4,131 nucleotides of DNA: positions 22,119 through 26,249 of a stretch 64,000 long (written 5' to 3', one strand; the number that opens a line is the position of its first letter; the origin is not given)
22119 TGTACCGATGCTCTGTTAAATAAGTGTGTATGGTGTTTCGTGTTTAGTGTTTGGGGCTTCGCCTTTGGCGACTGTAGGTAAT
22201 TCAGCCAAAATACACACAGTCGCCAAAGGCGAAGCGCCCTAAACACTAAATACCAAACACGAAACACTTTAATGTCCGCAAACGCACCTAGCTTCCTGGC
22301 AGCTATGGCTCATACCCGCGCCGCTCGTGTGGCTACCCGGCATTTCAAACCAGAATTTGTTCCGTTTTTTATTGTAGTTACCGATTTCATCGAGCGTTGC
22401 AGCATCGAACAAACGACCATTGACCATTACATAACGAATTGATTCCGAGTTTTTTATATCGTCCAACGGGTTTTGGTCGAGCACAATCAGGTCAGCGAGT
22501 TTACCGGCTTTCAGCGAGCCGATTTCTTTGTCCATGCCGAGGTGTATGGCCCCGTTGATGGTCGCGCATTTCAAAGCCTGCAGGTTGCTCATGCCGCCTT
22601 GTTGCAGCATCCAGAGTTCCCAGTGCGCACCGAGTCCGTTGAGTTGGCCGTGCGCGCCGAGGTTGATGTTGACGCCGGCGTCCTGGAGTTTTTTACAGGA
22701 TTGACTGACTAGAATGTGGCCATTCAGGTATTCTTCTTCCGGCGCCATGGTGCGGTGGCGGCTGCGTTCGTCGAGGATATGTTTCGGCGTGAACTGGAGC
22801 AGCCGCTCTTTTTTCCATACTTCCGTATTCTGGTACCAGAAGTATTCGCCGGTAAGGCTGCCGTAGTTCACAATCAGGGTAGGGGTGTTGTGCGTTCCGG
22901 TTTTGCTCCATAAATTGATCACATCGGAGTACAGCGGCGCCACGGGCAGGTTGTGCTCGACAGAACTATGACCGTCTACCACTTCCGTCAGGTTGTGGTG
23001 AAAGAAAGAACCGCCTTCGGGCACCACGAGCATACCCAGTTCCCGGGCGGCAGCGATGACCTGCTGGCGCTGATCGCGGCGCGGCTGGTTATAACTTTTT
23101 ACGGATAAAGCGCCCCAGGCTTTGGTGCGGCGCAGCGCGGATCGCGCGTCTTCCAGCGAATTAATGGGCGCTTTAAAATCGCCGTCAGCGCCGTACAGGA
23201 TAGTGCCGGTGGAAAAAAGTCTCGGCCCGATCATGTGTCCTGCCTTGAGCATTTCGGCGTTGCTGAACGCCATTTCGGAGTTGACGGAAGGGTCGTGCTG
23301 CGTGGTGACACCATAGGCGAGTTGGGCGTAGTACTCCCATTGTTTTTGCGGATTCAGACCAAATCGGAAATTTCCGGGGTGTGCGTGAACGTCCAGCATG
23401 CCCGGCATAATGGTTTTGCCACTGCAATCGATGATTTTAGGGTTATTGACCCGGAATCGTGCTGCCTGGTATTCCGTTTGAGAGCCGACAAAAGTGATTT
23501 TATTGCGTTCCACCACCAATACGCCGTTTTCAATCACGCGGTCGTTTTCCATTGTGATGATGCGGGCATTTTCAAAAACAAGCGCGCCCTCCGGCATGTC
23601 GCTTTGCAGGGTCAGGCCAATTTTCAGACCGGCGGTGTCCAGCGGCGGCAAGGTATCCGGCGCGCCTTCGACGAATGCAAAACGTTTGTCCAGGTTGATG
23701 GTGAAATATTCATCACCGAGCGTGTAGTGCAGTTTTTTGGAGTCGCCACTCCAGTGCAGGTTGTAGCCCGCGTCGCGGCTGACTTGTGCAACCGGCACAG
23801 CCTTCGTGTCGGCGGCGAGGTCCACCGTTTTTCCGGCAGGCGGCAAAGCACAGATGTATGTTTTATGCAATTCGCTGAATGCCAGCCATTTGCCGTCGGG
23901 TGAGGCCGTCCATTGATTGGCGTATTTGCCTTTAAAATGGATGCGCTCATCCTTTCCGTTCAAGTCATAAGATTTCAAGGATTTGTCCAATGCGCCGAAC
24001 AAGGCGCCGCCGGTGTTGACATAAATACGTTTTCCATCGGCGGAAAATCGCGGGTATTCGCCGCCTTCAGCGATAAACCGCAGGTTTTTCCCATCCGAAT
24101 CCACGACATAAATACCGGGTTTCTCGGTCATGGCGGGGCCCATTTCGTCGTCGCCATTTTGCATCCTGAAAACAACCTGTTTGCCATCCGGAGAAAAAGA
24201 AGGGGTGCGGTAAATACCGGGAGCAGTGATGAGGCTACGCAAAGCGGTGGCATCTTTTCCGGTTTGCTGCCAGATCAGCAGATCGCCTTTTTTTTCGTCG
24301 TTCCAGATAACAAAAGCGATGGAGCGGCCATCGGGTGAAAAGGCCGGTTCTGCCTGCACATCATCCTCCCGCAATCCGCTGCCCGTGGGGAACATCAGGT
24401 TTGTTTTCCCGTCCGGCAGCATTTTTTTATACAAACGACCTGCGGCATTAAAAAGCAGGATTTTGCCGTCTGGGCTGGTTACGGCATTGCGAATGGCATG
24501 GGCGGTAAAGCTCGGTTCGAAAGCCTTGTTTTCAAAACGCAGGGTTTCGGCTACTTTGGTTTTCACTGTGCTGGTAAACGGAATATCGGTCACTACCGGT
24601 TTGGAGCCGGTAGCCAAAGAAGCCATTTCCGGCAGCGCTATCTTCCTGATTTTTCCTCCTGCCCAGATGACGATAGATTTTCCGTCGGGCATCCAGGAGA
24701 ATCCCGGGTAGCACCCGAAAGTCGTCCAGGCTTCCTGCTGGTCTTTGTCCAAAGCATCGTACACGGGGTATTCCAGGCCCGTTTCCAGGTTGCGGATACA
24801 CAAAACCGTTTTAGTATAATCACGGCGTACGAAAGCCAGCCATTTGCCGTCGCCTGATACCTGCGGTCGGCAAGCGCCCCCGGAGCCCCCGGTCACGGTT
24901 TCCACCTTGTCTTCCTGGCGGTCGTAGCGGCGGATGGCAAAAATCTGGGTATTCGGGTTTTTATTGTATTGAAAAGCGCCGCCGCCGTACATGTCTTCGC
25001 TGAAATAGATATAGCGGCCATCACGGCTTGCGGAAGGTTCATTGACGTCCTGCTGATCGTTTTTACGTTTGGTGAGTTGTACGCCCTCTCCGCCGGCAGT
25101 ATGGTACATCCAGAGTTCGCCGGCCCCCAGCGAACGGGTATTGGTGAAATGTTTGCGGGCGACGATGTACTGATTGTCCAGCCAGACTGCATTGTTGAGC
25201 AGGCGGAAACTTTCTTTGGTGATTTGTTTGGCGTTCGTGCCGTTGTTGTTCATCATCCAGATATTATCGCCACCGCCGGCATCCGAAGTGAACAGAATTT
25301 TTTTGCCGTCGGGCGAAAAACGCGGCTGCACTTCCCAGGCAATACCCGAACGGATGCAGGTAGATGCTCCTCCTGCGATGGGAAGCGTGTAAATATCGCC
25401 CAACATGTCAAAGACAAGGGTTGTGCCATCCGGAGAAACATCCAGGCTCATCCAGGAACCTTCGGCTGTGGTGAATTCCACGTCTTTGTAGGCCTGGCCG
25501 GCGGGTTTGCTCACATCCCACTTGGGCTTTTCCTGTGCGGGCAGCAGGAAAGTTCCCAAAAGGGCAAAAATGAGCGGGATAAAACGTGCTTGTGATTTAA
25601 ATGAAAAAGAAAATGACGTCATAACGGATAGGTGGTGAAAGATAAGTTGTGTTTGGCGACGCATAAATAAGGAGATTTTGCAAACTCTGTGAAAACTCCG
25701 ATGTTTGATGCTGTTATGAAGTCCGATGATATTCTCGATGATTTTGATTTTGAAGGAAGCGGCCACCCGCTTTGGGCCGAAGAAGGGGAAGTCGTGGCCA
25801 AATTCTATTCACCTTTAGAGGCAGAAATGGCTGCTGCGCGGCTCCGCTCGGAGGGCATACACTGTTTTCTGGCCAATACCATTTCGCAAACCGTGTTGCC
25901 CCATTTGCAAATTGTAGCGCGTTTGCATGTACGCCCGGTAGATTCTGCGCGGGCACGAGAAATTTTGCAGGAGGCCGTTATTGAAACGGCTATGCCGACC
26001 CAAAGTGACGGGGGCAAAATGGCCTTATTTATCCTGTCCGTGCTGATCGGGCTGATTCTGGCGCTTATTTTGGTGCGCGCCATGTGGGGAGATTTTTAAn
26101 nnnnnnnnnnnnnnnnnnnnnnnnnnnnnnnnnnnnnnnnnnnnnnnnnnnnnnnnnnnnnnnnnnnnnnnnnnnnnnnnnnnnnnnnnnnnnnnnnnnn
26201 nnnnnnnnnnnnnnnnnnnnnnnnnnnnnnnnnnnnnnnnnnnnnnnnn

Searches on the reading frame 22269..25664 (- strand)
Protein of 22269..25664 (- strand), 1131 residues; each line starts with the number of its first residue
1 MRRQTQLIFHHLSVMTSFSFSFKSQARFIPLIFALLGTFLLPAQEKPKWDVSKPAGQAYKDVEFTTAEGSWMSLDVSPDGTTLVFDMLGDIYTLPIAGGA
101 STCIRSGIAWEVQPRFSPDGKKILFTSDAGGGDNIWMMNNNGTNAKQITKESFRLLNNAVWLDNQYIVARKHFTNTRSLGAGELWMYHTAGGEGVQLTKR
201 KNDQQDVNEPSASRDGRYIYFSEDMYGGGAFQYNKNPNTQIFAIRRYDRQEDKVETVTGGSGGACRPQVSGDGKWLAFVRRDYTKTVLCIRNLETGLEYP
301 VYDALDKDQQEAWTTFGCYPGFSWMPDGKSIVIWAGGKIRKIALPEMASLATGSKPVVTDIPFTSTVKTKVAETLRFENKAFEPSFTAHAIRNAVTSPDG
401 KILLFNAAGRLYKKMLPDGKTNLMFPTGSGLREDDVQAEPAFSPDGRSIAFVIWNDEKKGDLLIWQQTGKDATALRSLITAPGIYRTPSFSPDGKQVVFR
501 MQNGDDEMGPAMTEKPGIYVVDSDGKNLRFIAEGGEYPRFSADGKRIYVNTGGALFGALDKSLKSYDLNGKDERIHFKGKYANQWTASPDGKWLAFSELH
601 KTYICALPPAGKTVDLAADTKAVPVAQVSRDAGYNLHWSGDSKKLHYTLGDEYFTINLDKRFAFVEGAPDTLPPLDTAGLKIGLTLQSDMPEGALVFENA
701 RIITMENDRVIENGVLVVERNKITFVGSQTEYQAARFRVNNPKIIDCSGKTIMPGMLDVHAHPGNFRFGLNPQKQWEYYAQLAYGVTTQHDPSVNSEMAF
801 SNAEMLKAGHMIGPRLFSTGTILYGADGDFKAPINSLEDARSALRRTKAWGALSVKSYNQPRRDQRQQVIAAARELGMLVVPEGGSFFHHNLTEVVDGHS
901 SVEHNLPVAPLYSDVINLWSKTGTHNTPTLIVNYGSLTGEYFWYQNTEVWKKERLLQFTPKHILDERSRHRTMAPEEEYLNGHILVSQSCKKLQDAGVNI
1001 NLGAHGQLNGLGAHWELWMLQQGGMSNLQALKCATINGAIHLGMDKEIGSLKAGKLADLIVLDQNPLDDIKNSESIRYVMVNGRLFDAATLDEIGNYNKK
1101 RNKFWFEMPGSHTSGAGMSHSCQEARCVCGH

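Call 35: search_protein_families(library=ncbifam, proteins=[window:22269-25664:-], max_evalue=0.00001)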
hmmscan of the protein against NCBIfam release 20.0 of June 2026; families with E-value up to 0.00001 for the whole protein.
window:22269-25664:- (1131 aa): 29 families (the best 25 are shown)
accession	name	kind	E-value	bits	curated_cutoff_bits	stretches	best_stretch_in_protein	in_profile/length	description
TIGR02800.1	propeller_TolB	equivalog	1.9e-37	129.2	343.15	2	64-228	230-389/418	Tol-Pal system beta propeller repeat protein TolB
NF051886.1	XaaProDiPepCaul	equivalog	2.2e-26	92.8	500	2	990-1085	300-396/398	Xaa-Pro dipeptidase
NF006056.0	PRK08204.1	subfamily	5.4e-17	61.7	391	1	1021-1068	338-385/449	hypothetical protein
NF033523.0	lasso_peptidase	equivalog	1.4e-16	60.4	400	1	70-152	50-131/638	Atxe2 family lasso peptide isopeptidase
NF005557.0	PRK07228.1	equivalog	9.1e-16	57.6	522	2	695-762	3-64/445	5'-deoxyadenosine deaminase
TIGR01224.1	hutI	equivalog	1.3e-14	53.8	298.15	1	711-763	1-49/377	imidazolonepropionase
NF005211.0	PRK06687.1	equivalog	8.2e-13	47.9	703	0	1029-1064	338-373/419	TRZ/ATZ family protein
NF006549.0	PRK09045.1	equivalog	1.9e-12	46.5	540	1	1026-1065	342-381/444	TRZ/ATZ family hydrolase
NF006679.0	PRK09228.1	subfamily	4.5e-12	45.4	351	0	1010-1071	333-394/433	guanine deaminase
NF004701.0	PRK06038.1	equivalog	5.3e-12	45.2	609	1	695-764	6-67/432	N-ethylammeline chlorohydrolase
TIGR02967.1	guan_deamin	equivalog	6.4e-12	45.2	375.4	1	1015-1065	313-363/401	guanine deaminase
NF006055.0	PRK08203.1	equivalog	7.5e-12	44.5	532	0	694-762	6-70/455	8-oxoguanine deaminase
TIGR01178.1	ade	equivalog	8.3e-12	44.3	472.5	0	695-762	2-58/552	adenine deaminase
NF002183.0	PRK01029.1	equivalog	1.4e-11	44.1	405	0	112-222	284-388/429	Tol-Pal system protein TolB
NF011990.0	PRK15446.2-6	subfamily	2.4e-11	43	233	0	697-761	5-64/390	alpha-D-ribose 1-methylphosphonate 5-triphosphate diphosphatase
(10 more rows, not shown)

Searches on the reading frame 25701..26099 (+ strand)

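Call 49: search_protein_families(library=pfam, proteins=[window:25701-26099:+], max_evalue=0.00001)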
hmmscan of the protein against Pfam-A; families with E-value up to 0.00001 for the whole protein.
window:25701-26099:+ (132 aa): 1 family
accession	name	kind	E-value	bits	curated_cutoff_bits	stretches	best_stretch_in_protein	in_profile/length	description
PF09413.15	DUF2007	-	9.4e-11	42.2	25.7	1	36-92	8-65/66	Putative prokaryotic signal transducing protein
